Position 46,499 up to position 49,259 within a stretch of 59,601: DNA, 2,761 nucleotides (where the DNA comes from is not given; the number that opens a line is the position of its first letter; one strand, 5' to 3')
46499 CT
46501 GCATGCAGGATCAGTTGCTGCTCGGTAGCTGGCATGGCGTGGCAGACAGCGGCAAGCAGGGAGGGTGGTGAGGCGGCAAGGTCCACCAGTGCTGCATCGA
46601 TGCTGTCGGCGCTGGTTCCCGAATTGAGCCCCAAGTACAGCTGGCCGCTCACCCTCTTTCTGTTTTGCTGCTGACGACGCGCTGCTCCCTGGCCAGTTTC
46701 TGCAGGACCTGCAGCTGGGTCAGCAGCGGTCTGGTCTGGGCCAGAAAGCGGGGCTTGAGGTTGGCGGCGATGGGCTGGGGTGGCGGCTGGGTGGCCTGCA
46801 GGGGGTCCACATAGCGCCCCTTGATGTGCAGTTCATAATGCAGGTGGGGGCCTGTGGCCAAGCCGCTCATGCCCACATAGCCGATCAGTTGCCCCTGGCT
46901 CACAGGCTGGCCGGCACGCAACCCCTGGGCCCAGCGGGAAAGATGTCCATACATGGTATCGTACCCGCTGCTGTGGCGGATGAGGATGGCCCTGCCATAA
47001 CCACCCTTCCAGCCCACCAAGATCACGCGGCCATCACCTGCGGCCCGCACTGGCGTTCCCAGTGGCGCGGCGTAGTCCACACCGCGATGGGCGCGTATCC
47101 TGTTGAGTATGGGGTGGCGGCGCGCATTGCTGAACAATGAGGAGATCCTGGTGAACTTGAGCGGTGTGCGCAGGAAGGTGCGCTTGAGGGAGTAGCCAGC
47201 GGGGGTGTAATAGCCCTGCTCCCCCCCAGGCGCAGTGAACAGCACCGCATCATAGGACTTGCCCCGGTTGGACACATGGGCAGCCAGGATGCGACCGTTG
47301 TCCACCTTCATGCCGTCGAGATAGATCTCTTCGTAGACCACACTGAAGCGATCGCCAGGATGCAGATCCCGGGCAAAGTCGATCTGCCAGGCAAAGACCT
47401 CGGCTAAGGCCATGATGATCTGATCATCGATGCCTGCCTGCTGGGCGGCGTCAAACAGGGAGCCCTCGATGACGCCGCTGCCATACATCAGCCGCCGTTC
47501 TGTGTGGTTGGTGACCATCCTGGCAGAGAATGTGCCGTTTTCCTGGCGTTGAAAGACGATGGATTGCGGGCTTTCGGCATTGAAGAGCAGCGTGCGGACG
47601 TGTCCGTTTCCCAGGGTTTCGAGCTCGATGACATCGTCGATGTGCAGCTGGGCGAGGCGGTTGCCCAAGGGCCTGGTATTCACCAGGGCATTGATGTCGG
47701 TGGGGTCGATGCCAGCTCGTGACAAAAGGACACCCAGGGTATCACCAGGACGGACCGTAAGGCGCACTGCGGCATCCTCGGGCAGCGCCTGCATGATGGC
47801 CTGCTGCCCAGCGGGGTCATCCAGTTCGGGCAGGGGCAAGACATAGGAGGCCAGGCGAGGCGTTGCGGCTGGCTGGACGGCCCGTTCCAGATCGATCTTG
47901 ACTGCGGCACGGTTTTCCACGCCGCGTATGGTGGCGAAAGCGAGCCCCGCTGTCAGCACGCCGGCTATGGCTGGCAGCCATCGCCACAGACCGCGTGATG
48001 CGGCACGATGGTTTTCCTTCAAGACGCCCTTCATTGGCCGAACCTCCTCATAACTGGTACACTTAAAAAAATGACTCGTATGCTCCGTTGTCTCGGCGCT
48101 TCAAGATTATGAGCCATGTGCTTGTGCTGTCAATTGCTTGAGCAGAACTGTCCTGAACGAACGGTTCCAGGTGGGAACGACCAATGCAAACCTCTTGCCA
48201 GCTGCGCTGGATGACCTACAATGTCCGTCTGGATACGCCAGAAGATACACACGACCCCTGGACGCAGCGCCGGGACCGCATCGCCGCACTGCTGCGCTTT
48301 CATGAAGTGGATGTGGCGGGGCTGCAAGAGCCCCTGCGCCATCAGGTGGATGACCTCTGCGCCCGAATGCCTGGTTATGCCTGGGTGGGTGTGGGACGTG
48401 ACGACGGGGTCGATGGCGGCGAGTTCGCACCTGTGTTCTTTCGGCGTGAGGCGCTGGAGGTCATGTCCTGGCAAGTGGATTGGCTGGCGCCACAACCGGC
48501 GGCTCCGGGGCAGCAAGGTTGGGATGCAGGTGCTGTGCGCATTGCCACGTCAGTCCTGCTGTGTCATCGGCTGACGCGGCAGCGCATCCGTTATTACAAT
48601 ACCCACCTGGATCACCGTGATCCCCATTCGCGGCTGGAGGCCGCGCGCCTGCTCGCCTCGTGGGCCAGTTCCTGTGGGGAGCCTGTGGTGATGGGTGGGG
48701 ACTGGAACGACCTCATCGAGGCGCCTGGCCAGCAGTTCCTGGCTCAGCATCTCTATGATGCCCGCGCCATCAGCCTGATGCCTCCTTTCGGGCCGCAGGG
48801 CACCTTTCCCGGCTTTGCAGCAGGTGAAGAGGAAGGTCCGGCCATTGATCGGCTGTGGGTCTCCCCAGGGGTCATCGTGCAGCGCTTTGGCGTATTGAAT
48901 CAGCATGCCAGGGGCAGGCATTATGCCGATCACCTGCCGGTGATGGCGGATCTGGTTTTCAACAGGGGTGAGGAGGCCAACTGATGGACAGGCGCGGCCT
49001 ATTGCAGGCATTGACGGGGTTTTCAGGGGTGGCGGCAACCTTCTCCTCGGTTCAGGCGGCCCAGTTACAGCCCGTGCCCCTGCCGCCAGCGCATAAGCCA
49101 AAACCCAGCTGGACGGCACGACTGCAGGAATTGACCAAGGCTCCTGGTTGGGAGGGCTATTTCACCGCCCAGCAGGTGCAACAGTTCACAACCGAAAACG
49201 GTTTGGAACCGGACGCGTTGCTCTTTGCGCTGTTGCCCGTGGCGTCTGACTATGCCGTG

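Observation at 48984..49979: Cytidine deaminase with an apparent twin-arginine export signal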

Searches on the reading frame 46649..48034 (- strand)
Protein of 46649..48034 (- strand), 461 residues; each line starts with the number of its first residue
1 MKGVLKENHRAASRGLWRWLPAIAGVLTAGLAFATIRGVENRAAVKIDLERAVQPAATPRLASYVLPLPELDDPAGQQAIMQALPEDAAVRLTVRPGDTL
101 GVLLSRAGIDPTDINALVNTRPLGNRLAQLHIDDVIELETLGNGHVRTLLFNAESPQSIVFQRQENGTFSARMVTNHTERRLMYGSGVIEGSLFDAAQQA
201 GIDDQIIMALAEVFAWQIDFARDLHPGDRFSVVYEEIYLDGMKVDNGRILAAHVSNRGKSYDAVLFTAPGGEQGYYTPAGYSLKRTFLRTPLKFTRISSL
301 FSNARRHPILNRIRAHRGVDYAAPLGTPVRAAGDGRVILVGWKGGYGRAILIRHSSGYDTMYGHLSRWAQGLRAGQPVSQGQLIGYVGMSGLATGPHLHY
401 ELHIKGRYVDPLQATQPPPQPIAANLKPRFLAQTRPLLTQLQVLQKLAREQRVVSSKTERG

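Call 3: search_protein_families(library=pfam, proteins=[window:46649-48034:-], max_evalue=0.01)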
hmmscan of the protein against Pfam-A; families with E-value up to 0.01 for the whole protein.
window:46649-48034:- (461 aa): 4 families
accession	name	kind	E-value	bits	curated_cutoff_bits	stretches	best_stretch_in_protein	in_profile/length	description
PF01551.29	Peptidase_M23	-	1.4e-33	115.4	28.7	1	315-411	2-96/96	Peptidase family M23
PF19425.4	Csd3_N2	-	1.6e-15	57.5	27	1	186-302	10-121/122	Csd3 second domain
PF04225.17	LysM_OapA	-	1.4e-06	28.7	22.3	1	91-170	4-82/85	Opacity-associated protein A LysM-like domain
PF22310.2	NMB0315_dom_I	-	2.4e-06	28.2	27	1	93-151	7-65/83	NMB0315-like, domain I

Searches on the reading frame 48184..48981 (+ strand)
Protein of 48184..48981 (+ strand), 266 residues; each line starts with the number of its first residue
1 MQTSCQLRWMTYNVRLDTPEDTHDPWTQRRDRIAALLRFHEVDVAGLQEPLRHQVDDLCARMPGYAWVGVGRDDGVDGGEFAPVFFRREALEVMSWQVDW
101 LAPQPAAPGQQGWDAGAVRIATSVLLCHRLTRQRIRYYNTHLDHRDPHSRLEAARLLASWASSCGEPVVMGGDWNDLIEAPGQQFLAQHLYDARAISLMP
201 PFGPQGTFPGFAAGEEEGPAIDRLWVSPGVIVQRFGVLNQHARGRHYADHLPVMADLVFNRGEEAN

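Call 3: search_protein_families(library=pfam, proteins=[window:48184-48981:+], max_evalue=0.01)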
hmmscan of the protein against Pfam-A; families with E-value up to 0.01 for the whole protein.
window:48184-48981:+ (266 aa): 1 family
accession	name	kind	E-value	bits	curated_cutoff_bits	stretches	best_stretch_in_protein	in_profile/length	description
PF03372.29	Exo_endo_phos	-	2.7e-13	50.6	24.5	1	10-239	1-215/225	Endonuclease/Exonuclease/phosphatase family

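Call 4: search_protein_families(library=ncbifam, proteins=[window:48184-48981:+], max_evalue=0.01)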
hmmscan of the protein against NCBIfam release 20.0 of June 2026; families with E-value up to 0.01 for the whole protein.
window:48184-48981:+ (266 aa): 0 families

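Call 52: search_solved_structures(query=window:48184-48981:+, max_evalue=0.01)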
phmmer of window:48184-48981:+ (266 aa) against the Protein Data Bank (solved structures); distinct sequences matched with E-value up to 0.01: 4.
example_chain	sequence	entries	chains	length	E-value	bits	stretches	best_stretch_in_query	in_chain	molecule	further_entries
3g6s_A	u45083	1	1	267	2.5e-43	151.5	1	6-259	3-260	Putative endonuclease/exonuclease/phosphatase family protein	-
4c1r_A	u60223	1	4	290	3.6e-31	111.5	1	11-243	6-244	MANNOSYL-6-PHOSPHATASE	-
3mpr_A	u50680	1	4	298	5.7e-31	110.9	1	9-243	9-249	Putative endonuclease/exonuclease/phosphatase family protein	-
3l1w_A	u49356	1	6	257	2.5e-20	76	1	9-257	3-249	Uncharacterized protein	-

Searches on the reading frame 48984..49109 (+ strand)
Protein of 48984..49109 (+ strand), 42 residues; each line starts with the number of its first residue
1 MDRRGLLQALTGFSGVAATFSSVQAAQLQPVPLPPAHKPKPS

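Call 10: search_protein_families(library=ncbifam, proteins=[window:48984-49109:+], max_evalue=10)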
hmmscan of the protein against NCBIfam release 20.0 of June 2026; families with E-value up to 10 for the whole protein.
seq(42 aa): 1 family
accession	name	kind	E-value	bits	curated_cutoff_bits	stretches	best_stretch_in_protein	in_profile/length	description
NF047839.1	PspM_Rv2743c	equivalog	0.04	13.8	80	1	7-39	47-79/220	phage shock envelope stress response protein PspM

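Call 11: search_protein_families(library=pfam, proteins=[window:48984-49109:+], max_evalue=10)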
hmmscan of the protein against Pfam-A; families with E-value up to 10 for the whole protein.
seq(42 aa): 0 families
